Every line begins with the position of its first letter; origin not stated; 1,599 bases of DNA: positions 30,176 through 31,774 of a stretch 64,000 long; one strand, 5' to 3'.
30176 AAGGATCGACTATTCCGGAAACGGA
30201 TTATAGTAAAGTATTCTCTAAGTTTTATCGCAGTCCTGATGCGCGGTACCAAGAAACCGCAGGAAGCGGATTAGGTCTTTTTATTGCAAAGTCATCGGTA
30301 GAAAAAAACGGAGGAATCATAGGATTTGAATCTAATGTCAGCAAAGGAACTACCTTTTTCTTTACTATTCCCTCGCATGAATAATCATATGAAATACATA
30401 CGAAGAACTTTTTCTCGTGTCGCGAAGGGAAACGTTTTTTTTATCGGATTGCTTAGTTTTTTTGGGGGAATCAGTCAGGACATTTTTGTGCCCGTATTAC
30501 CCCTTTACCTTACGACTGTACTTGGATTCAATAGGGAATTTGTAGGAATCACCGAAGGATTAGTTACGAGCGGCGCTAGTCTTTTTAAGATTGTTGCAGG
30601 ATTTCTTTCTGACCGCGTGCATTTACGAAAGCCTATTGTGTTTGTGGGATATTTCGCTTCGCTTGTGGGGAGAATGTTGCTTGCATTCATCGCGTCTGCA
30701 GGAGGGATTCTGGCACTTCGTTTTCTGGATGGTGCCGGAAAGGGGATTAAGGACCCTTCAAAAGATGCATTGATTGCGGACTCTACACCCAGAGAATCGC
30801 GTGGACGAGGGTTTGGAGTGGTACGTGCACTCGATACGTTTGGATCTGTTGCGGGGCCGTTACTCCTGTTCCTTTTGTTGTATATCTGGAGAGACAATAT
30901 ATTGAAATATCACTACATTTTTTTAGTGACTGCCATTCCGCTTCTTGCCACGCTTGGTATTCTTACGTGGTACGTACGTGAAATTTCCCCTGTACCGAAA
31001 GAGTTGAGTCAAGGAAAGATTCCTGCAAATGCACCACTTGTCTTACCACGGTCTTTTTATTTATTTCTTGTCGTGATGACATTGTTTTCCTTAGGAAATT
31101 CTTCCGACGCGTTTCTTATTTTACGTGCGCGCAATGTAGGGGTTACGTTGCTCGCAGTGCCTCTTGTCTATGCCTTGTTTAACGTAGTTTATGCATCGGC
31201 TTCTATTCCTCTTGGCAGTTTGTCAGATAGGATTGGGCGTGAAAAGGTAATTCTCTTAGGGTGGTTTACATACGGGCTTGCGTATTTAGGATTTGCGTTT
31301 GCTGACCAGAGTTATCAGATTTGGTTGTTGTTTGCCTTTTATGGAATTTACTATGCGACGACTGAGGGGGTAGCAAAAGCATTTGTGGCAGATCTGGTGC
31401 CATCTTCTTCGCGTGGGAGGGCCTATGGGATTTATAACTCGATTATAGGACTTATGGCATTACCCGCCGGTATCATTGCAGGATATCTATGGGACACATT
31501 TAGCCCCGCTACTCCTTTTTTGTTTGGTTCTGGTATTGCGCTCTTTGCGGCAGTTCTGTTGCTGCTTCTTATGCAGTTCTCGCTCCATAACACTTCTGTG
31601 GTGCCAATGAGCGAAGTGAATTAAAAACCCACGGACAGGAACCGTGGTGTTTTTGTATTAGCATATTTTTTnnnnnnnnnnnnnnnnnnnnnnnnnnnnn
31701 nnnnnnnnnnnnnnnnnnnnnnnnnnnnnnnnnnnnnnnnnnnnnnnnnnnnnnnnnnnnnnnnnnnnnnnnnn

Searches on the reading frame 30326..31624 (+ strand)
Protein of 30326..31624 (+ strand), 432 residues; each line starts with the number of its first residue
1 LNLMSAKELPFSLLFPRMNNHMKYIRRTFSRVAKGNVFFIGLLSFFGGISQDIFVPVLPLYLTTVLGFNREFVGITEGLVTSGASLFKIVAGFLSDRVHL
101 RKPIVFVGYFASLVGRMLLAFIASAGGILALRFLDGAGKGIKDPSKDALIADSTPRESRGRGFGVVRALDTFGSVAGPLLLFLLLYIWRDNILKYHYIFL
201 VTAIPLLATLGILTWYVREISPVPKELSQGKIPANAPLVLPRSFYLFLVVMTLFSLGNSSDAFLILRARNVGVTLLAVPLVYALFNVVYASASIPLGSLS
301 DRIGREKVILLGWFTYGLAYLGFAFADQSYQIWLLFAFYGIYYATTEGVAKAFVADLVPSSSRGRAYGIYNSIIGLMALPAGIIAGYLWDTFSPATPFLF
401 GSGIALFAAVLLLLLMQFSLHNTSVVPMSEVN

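Call 3: search_protein_families(library=pfam, proteins=[window:30326-31624:+], max_evalue=0.01)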
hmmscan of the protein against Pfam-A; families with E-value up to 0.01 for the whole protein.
window:30326-31624:+ (432 aa): 3 families
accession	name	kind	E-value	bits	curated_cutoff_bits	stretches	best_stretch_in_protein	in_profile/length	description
PF07690.21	MFS_1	-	2.7e-47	161.8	33.4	2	41-256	2-216/347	Major Facilitator Superfamily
PF00083.30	Sugar_tr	-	8.4e-08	31.9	22.3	2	280-418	50-190/452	Sugar (and other) transporter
PF05977.19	MFS_3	-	7.5e-07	28.4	27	1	86-419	60-396/524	Transmembrane secretion effector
